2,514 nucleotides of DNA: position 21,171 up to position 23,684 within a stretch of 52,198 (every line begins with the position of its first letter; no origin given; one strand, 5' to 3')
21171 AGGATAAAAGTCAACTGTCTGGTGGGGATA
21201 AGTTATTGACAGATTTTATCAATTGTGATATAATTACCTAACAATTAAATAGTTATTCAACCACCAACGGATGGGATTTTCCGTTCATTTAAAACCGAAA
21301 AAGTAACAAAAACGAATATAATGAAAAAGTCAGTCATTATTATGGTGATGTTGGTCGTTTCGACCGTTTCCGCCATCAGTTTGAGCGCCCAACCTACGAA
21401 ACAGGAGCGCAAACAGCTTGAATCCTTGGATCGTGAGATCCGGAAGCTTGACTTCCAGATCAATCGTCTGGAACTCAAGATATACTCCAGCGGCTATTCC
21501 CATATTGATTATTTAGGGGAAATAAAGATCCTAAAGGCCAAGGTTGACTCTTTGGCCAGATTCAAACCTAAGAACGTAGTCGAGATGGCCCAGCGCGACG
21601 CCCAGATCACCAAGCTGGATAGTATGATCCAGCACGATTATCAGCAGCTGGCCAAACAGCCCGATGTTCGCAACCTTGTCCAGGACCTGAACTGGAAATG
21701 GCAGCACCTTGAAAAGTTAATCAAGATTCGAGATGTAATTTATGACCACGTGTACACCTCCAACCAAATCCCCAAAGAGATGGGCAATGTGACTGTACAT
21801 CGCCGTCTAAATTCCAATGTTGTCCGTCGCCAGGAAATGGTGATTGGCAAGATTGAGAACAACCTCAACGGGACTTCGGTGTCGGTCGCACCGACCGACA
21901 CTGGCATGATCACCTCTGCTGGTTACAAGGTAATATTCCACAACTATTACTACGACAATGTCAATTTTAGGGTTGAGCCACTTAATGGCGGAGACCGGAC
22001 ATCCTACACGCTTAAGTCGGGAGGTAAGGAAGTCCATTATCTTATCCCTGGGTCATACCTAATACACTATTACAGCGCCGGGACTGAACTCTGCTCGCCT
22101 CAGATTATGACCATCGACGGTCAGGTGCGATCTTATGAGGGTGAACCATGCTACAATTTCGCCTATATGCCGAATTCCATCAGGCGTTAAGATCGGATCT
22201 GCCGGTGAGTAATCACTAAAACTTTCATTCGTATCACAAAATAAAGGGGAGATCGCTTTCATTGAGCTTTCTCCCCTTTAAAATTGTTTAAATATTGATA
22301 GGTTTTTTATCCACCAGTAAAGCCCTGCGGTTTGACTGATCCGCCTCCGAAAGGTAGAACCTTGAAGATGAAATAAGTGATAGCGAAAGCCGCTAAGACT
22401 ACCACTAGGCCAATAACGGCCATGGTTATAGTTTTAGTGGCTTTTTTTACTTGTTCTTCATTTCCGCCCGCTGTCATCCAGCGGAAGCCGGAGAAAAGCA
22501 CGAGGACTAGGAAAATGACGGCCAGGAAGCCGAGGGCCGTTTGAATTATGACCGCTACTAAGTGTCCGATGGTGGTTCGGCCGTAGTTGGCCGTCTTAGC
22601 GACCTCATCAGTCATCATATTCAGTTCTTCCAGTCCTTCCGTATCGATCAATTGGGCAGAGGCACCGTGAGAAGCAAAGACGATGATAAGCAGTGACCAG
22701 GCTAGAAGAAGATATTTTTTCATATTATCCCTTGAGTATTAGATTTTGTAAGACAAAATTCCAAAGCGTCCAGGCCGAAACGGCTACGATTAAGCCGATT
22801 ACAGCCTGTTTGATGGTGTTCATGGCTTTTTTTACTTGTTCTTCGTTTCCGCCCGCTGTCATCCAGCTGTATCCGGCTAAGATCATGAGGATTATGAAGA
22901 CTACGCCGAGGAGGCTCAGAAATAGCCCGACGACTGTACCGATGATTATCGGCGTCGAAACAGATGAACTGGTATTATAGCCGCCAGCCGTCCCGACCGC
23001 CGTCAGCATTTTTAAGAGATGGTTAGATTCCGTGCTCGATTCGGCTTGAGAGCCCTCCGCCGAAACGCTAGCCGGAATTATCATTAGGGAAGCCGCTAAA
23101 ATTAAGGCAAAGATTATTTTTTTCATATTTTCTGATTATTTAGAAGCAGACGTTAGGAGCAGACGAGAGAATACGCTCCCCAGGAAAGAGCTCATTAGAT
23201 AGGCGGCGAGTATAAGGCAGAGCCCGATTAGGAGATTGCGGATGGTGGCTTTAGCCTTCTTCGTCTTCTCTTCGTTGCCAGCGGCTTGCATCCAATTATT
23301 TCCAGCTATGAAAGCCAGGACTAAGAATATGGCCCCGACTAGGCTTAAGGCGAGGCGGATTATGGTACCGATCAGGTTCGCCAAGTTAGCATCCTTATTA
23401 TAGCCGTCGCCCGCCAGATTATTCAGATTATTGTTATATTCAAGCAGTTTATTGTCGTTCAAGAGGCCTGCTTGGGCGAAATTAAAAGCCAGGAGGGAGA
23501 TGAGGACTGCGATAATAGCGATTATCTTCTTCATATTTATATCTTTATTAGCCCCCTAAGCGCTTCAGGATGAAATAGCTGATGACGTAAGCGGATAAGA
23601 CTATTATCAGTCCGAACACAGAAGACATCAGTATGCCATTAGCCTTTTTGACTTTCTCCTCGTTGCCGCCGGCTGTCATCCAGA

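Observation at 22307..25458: Seven tandem VirB2/TrbC-like pilin paralogs with an invariant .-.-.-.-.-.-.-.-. loop, hypervariable exposed segments and no secretion machinery nearby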

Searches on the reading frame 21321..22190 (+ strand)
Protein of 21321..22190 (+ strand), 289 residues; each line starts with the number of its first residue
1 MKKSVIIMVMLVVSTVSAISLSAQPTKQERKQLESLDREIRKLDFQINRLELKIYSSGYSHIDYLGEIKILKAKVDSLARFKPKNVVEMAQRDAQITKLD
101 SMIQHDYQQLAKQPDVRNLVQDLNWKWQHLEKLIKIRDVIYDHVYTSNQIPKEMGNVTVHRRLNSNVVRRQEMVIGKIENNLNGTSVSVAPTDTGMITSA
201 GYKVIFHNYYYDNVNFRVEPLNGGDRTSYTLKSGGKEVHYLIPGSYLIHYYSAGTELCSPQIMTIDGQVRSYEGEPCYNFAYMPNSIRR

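Call 9: search_protein_families(library=pfam, proteins=[window:21321-22190:+], max_evalue=0.001)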
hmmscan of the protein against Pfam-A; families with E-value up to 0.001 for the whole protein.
window:21321-22190:+ (289 aa): 0 families

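Call 34: search_protein_families(library=ncbifam, proteins=[window:21321-22190:+], max_evalue=0.1)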
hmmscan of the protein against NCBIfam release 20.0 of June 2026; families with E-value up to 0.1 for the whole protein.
window:21321-22190:+ (289 aa): 2 families
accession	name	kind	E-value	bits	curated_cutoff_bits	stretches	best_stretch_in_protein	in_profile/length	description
TIGR02209.1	ftsL_broad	equivalog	0.0069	16.3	42.45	1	5-55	6-55/85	cell division protein FtsL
NF045487.1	ASRP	equivalog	0.066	11.8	300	1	24-109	348-433/593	archaea-specific SMC-related protein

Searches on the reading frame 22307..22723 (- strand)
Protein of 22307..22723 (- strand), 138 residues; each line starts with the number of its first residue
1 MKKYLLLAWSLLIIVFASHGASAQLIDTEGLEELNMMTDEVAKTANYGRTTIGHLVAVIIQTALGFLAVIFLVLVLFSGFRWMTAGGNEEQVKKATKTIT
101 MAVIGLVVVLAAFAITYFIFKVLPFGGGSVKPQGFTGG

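Call 3: search_protein_families(library=pfam, proteins=[window:22307-22723:-], max_evalue=1)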
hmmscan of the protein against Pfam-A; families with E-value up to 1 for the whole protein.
window:22307-22723:- (138 aa): 10 families
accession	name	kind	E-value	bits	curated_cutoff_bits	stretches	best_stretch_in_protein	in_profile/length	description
PF18895.5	T4SS_pilin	-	9.1e-11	42.1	26.6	1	60-119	12-71/71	Type IV secretion system pilin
PF06157.16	DUF973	-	0.0063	16.1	26.4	1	30-122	41-124/309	Protein of unknown function (DUF973)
PF16936.10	Holin_9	-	0.012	16.2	25.3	1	58-85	27-54/78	Putative holin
PF13687.11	DUF4153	-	0.038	13.6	27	1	54-121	48-114/373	Domain of unknown function (DUF4153)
PF13968.11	DUF4220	-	0.044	13.8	27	1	47-120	227-296/341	Domain of unknown function (DUF4220)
PF06024.17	Orf78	-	0.051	14.3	29.4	0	90-119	55-85/101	Orf78 (ac78)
PF19747.4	DUF6234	-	0.062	14.1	27.5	1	64-115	14-69/129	Family of unknown function (DUF6234)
PF07331.16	TctB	-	0.071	13.7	29.1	1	13-121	47-133/137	Tripartite tricarboxylate transporter TctB family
PF05987.18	DUF898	-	0.24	10.9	28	1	49-122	174-247/336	Bacterial protein of unknown function (DUF898)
PF03631.20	Virul_fac_BrkB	-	0.55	10.3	33.7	0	53-124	113-184/259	Virulence factor BrkB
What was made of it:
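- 22307..22723 (-): p1 (orthogroup a6), 138 aa. PF18895 42.1 bits (call 3).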

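Call 4: search_protein_families(library=ncbifam, proteins=[window:22307-22723:-], max_evalue=1)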
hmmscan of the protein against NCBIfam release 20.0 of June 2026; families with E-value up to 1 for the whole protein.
window:22307-22723:- (138 aa): 9 families
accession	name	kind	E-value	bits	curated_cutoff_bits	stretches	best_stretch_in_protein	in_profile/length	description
NF045849.1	ICE_MMCAP2_0565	equivalog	5.3e-11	42.1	40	1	50-121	7-78/80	Mbov_0395 family pilin-like conjugal transfer protein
NF009306.0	PRK12663.1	equivalog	0.00061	18.7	542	1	67-125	133-190/498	Na+/H+ antiporter subunit D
TIGR03943.1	TIGR03943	equivalog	0.0025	17.2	88.8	1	52-136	5-88/221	TIGR03943 family putative permease subunit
NF041560.1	T6SS_Burk_ExIF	subfamily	0.048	13.3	90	1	44-121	114-186/234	putative type VI secretion system effector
NF041882.1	PA3371_fam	equivalog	0.096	13.7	50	1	67-113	4-48/60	PA3371 family protein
NF046000.1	MAG1210_fam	subfamily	0.16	10.6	275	1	58-121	69-118/550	MAG1210 family protein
NF033492.1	podovir_small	equivalog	0.18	11.7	32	1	1-18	1-18/36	putative phage replication protein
NF047765.1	LIC_13387_fam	subfamily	0.35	10.6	33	1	60-119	54-112/131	LIC_13387 family protein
NF002669.0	PRK02391.1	equivalog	0.96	8.5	341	0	58-123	150-210/298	zinc metalloprotease HtpX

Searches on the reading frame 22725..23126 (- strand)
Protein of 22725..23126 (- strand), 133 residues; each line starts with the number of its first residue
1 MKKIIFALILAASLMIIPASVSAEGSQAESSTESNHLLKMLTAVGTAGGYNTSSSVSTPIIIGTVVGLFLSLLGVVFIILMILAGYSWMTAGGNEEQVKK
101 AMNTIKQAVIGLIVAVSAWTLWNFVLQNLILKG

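Call 3: search_protein_families(library=pfam, proteins=[window:22725-23126:-], max_evalue=1)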
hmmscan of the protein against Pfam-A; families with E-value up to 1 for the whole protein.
window:22725-23126:- (133 aa): 11 families
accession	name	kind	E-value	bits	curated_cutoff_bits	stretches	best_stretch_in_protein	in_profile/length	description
PF18895.5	T4SS_pilin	-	1.3e-11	44.8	26.6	1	61-125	8-71/71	Type IV secretion system pilin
PF02417.20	Chromate_transp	-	0.00066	20.2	28.6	1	42-121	61-127/166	Chromate transporter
PF04956.18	TrbC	-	0.0096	16.6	27.9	1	62-124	41-97/98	TrbC/VIRB2 pilin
PF13273.12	DUF4064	-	0.013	16.2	32.1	1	8-81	16-81/102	Protein of unknown function (DUF4064)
PF13373.11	Dsc3_C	-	0.033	14.8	25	1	34-79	72-117/145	DSC E3 ubiquitin ligase complex subunit 3, C-terminal domain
PF07172.16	GRP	-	0.052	14.6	30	1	4-52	7-54/90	Glycine rich protein family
PF10717.14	ODV-E18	-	0.37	11.1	28.1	1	51-104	9-61/87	Occlusion-derived virus envelope protein ODV-E18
PF06097.16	DUF945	-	0.42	10.1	26.8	0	71-108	6-43/460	Bacterial protein of unknown function (DUF945)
PF20228.3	DUF6587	-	0.58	11.4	27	1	102-123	4-25/82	Family of unknown function (DUF6587)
PF13800.11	Sigma_reg_N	-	0.62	10.8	26.3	0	62-109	13-54/91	Sigma factor regulator N-terminal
PF15145.11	DUF4577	-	0.88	10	27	1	32-89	36-92/128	Domain of unknown function (DUF4577)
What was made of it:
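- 22725..23126 (-): p2 (orthogroup a5), 133 aa. PF18895 44.8 bits (call 3).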

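Call 4: search_protein_families(library=ncbifam, proteins=[window:22725-23126:-], max_evalue=1)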
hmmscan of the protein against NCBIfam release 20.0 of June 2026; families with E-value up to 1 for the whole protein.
window:22725-23126:- (133 aa): 6 families
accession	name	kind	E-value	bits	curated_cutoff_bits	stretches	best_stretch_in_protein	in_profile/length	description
NF045849.1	ICE_MMCAP2_0565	equivalog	2.3e-11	43.2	40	1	61-127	12-78/80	Mbov_0395 family pilin-like conjugal transfer protein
NF040945.1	CCC_membrane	equivalog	0.06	13.7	65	1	50-104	48-97/99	CCC motif membrane protein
NF033802.1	AimP_fam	subfamily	0.071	13.3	35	1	1-16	1-16/43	lysogeny pheromone AimP family peptide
NF053579.1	LolA3_fam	equivalog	0.23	10.9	83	0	1-44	1-38/232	LolA3 family protein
NF041844.1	lipo_RadB_fam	equivalog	0.41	10.7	70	1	1-41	1-40/180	RadB family lipoprotein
NF053819.1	EF0750_LPXTG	subfamily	0.42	11.1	47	1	1-31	1-35/105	EF2685/EF0750 family sortase-dependent surface protein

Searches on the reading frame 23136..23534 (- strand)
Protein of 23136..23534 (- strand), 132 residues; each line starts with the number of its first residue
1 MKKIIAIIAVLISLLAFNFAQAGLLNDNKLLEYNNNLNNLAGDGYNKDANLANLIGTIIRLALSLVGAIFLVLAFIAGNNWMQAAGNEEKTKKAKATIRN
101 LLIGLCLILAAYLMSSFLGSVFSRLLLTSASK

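Call 3: search_protein_families(library=pfam, proteins=[window:23136-23534:-], max_evalue=1)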
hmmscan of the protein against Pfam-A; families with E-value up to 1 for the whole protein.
window:23136-23534:- (132 aa): 8 families
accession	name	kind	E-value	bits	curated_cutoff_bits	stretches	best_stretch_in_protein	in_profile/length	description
PF18895.5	T4SS_pilin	-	3.5e-09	37.1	26.6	1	50-118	4-71/71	Type IV secretion system pilin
PF04142.21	Nuc_sug_transp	-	0.0011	18.6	27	1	68-129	142-203/315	Nucleotide-sugar transporter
PF05296.19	TAS2R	-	0.0036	16.9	22.2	1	27-118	157-252/303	Taste receptor protein (TAS2R)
PF11911.13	DUF3429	-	0.012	16.3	39.1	1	70-119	47-92/144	Protein of unknown function (DUF3429)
PF08449.17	UAA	-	0.016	14.8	26.2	1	66-121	125-180/311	UAA transporter family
PF06781.17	CrgA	-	0.036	14.7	24.8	1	57-115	36-85/89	Cell division protein CrgA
PF04272.19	Phospholamban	-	0.14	12.1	25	1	85-113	15-43/52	Phospholamban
PF07331.16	TctB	-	0.34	11.5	29.1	1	6-128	4-99/137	Tripartite tricarboxylate transporter TctB family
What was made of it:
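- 23136..23534 (-): p3 (orthogroup a4, the least stable position), 132 aa. PF18895 37.1 bits (call 3).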

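Call 4: search_protein_families(library=ncbifam, proteins=[window:23136-23534:-], max_evalue=1)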
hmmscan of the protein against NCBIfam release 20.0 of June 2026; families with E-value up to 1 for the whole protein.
window:23136-23534:- (132 aa): 5 families
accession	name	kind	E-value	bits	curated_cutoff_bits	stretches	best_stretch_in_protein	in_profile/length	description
NF045849.1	ICE_MMCAP2_0565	equivalog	6.8e-07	28.9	40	1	52-116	10-74/80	Mbov_0395 family pilin-like conjugal transfer protein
NF038218.1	IcmG_DotF_IVB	equivalog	0.0025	17.5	200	1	85-124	35-74/266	type IVB secretion system protein IcmG/DotF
NF045889.1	ICE_Mbov_0396_TM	equivalog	0.11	11.9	70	0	47-110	45-106/306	Mbov_0396 family ICE element transmembrane protein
NF002597.0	PRK02251.2-3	equivalog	0.14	12.4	120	1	60-114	43-88/93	putative septation inhibitor protein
NF045753.1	MPN449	equivalog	0.26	10.3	500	0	4-76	334-406/451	MPN449 family protein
